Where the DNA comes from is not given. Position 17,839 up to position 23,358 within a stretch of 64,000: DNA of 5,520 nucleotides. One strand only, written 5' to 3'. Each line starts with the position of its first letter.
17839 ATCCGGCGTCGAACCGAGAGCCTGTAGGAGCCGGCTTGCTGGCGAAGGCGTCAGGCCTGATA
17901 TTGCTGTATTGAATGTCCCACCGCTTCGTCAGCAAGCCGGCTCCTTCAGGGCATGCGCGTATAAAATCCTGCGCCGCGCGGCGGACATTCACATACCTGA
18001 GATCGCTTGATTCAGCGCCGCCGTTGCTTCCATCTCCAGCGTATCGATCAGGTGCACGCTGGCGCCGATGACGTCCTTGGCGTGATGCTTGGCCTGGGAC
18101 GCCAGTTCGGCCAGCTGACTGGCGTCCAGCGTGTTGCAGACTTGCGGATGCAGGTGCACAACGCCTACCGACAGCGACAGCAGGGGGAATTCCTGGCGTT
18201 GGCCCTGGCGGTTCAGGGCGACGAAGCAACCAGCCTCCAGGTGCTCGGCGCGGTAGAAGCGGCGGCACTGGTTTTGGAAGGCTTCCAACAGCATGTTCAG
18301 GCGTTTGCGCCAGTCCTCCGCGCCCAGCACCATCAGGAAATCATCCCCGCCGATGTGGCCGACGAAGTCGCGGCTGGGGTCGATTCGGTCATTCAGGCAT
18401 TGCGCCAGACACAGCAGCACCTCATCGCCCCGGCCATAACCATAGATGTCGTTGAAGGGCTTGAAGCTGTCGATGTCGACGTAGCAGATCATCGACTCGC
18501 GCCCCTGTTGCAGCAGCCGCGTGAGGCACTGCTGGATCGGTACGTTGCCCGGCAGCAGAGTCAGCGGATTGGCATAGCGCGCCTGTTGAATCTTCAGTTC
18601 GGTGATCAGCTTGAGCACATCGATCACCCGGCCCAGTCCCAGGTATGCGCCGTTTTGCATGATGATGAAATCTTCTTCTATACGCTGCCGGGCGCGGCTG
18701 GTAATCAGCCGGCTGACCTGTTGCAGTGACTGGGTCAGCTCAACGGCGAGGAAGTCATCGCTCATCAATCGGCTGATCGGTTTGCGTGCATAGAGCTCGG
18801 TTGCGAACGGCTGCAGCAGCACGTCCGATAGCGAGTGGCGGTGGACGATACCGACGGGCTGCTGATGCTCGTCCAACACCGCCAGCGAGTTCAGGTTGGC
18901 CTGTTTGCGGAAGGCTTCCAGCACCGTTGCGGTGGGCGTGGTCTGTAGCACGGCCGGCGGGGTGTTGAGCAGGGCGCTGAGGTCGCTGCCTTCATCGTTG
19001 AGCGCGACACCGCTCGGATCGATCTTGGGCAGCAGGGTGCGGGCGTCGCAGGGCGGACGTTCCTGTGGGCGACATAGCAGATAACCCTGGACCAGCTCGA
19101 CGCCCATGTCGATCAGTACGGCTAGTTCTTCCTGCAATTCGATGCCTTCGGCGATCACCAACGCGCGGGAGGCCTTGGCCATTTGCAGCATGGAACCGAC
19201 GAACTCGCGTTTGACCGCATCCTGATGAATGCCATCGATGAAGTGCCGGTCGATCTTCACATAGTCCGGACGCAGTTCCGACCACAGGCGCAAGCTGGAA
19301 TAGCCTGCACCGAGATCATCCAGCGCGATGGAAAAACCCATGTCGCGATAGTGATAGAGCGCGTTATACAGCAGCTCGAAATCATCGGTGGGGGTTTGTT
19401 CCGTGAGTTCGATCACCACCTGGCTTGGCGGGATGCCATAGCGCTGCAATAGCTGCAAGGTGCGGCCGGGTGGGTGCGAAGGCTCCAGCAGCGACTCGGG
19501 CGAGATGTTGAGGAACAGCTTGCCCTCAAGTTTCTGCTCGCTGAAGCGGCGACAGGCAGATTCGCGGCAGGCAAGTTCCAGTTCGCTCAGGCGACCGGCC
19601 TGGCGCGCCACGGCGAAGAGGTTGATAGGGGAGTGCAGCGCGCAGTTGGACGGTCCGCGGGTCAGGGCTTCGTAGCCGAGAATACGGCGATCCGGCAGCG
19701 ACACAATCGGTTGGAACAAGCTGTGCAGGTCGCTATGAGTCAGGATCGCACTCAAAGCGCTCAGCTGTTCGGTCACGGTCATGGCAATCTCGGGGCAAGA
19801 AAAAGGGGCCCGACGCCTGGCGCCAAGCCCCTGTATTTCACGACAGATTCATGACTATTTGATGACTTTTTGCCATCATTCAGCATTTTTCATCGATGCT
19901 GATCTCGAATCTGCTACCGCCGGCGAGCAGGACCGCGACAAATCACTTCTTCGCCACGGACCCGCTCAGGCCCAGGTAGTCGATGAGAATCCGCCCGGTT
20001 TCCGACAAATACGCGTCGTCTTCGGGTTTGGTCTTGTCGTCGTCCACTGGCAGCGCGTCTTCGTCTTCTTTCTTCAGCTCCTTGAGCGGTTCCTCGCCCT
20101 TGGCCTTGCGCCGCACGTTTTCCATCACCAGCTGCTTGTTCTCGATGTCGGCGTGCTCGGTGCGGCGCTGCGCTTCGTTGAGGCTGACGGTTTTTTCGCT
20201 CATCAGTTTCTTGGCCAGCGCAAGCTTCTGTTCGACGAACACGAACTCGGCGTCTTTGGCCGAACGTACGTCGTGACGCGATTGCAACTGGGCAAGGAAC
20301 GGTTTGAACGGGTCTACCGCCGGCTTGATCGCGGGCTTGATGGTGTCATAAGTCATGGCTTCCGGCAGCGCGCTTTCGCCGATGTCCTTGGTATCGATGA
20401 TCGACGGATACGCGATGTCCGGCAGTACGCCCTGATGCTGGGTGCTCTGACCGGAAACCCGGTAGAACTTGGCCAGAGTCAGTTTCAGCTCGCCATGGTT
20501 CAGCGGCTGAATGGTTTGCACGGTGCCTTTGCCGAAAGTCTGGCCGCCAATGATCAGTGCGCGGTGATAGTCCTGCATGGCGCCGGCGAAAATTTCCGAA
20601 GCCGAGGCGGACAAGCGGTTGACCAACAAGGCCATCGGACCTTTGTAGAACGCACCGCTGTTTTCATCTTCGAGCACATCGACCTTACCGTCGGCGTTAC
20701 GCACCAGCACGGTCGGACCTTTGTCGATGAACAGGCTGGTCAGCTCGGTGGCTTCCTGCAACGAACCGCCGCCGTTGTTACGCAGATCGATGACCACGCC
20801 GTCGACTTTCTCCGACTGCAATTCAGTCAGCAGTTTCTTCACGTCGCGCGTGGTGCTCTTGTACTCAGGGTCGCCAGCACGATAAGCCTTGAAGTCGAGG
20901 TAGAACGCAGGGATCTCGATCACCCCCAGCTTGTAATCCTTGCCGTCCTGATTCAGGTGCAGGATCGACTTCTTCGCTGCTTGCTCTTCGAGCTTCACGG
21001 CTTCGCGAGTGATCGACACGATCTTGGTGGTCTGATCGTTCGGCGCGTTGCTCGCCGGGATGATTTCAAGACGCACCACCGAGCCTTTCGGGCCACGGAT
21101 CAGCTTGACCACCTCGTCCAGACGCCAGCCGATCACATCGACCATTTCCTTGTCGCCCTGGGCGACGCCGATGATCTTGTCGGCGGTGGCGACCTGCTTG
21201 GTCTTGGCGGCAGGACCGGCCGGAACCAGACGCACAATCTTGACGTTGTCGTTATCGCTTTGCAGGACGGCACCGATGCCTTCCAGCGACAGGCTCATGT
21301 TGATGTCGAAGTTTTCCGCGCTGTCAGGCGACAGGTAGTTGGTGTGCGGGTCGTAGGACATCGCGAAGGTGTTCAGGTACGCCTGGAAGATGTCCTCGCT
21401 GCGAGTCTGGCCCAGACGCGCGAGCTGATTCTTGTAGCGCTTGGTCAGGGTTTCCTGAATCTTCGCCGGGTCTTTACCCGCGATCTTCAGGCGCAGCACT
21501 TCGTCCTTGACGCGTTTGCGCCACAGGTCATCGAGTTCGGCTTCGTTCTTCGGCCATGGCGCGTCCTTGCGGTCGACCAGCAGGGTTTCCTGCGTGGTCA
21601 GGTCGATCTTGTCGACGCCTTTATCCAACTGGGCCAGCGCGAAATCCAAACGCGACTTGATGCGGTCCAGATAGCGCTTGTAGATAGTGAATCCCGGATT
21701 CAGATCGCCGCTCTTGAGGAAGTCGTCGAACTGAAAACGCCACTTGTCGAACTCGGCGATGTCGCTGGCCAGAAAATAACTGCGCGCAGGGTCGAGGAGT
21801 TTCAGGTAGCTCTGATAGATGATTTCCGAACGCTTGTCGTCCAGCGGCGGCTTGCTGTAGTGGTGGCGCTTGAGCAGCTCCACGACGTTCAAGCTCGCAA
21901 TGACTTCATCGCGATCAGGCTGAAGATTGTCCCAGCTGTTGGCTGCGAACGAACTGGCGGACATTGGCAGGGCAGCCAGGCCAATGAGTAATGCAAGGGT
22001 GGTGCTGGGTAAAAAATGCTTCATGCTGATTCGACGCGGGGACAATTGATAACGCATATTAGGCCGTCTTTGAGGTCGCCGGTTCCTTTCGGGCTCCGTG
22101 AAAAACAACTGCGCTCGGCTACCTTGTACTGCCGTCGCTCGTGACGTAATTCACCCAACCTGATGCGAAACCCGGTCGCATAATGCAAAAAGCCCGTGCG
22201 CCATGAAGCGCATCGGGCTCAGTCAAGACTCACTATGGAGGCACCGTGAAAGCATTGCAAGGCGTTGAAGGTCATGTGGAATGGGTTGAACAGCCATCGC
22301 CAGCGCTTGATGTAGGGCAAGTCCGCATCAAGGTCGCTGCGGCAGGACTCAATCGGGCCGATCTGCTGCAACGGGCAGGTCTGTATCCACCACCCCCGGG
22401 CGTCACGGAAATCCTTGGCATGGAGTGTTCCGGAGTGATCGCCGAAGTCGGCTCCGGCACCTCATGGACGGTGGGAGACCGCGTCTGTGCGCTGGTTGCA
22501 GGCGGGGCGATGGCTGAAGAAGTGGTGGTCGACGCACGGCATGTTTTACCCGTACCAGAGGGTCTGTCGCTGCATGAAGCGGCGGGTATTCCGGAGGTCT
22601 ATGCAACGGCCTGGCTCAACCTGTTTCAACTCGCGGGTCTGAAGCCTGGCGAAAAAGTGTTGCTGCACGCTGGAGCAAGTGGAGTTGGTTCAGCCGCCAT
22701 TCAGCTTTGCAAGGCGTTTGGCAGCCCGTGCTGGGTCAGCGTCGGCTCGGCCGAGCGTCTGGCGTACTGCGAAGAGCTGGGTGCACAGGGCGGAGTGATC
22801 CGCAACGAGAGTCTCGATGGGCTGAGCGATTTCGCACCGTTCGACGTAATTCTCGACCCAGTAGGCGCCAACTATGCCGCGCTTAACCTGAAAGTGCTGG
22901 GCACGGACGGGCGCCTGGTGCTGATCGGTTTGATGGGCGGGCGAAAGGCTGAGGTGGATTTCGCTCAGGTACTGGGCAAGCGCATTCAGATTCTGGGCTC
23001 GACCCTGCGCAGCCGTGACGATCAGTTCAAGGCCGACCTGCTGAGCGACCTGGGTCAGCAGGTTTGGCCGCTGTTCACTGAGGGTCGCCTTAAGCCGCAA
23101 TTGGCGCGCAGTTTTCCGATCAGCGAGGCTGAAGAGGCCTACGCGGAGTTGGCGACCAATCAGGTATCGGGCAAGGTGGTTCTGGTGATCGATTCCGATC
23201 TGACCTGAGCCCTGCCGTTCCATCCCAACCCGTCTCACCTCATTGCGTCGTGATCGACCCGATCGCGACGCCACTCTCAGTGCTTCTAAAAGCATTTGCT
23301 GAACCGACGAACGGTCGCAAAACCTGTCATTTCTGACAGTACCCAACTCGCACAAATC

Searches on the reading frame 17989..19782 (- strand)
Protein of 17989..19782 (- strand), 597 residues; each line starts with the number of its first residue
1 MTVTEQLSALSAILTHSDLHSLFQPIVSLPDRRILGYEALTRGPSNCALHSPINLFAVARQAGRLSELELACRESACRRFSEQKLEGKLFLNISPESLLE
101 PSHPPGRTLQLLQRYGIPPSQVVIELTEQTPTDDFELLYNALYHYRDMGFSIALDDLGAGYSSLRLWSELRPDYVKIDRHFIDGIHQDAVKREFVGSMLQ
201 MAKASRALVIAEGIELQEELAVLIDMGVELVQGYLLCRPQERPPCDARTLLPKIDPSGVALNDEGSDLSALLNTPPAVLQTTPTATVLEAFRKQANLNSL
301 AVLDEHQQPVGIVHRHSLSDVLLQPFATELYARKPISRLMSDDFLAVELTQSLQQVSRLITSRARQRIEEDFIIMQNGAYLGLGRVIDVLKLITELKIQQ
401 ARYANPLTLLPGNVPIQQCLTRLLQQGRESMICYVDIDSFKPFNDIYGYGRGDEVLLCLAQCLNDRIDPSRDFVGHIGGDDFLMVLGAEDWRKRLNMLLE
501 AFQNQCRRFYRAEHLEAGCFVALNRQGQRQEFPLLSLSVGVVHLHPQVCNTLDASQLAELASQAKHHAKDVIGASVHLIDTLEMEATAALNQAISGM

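Call 44: search_protein_families(library=pfam, proteins=[window:17989-19782:-], max_evalue=0.00001)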
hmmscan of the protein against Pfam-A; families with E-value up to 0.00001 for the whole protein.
window:17989-19782:- (597 aa): 3 families
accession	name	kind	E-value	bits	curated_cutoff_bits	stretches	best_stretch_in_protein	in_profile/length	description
PF00563.25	EAL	-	1.9e-55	188.2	31.3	1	12-239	6-236/236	EAL domain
PF00990.26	GGDEF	-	1.7e-13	51.1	23.8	1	406-492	5-94/161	Diguanylate cyclase, GGDEF domain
PF00571.33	CBS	-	6.9e-07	29.9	24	0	277-322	11-55/57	CBS domain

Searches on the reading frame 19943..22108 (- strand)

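Call 44: search_protein_families(library=pfam, proteins=[window:19943-22108:-], max_evalue=0.00001)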
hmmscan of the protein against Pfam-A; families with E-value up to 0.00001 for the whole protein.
window:19943-22108:- (721 aa): 4 families
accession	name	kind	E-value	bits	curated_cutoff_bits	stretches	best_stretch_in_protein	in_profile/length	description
PF17804.6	TSP_NTD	-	2.6e-66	223.9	26.4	1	75-262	1-188/188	Tail specific protease N-terminal domain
PF03572.23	Peptidase_S41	-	1.8e-49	167.9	24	1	393-566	1-164/165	Peptidase family S41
PF11818.13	DUF3340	-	3.4e-37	128.4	28.6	1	571-712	1-154/155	C-terminal domain of tail specific protease (DUF3340)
PF00595.29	PDZ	-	3.9e-07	30.8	23.2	1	270-349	5-80/81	PDZ domain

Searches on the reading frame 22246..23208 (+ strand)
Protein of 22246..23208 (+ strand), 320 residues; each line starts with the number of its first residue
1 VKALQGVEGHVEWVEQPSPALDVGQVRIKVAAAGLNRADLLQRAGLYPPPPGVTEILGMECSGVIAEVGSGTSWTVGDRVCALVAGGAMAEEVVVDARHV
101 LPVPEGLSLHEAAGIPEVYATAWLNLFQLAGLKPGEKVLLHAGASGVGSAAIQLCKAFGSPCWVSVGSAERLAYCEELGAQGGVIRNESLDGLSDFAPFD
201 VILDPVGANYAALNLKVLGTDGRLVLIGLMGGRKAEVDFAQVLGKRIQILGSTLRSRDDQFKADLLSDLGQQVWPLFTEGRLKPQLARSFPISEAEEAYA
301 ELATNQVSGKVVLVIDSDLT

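Call 3: search_protein_families(library=pfam, proteins=[window:22246-23208:+], max_evalue=0.01)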
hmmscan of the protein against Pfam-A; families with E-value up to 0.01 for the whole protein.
window:22246-23208:+ (320 aa): 3 families
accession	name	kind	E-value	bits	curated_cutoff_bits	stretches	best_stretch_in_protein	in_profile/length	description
PF00107.32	ADH_zinc_N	-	4.4e-18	65.9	31.8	1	146-263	1-122/129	Zinc-binding dehydrogenase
PF08240.17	ADH_N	-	3.5e-16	59.8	23.5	1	24-105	3-104/104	Alcohol dehydrogenase GroES-like domain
PF13602.12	ADH_zinc_N_2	-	9.9e-16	59.3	27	1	197-313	22-134/134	Zinc-binding dehydrogenase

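Call 61: find_related_loci(query=window:22246-23205:+, collection=metagenome_contigs, flank=6000)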
Query window:22246-23205:+ (320 aa) in metagenome_contigs; peptide patterns used: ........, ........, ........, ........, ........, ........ (x = any residue, [..] = any of these).
600 stretches matched a pattern (row limit reached: there are more); 429 encode a relative of the query (tblastn E <= 1e-3); the best 80 are kept; 80 distinct loci.
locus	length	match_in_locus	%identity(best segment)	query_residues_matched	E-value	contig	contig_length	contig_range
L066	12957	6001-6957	95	1-319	0e+0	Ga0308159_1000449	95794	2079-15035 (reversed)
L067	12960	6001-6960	93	1-320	0e+0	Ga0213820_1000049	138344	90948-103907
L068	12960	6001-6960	91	1-320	0e+0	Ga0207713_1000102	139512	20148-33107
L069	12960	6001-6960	91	1-320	0e+0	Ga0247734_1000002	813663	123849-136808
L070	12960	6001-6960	93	1-320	0e+0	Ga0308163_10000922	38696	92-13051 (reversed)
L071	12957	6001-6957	87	1-319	0e+0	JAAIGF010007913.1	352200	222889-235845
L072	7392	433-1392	91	1-320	0e+0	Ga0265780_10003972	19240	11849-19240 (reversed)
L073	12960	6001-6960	91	1-320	0e+0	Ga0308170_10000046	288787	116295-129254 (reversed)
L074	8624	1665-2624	90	1-320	0e+0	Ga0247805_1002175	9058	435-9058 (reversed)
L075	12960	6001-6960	86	1-320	0e+0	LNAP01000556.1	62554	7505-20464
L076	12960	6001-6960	87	1-320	0e+0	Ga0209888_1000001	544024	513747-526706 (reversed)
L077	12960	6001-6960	84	1-320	3e-180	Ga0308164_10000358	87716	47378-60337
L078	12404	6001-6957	85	1-319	2e-180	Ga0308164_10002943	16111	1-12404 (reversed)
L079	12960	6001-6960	88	1-320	0e+0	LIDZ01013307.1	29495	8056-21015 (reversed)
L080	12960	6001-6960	83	1-320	6e-179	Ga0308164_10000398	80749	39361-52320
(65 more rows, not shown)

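Call 80: search_protein_families(library=pfam, proteins=[L066:7201-8250:-], max_evalue=0.0001)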
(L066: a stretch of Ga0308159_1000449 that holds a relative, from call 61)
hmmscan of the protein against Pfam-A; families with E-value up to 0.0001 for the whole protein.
L066:7201-8250:- (350 aa): 3 families
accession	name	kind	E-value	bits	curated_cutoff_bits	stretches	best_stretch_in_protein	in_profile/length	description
PF16640.11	Big_3_5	-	2.5e-08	34.8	35.5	1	44-90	26-68/88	Bacterial Ig-like domain (group 3)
PF19077.6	Big_13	-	7.8e-08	33.2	27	0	46-91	38-83/102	Bacterial Ig-like domain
PF17936.7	Big_6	-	9.6e-05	23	27.6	0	50-106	24-81/83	Bacterial Ig domain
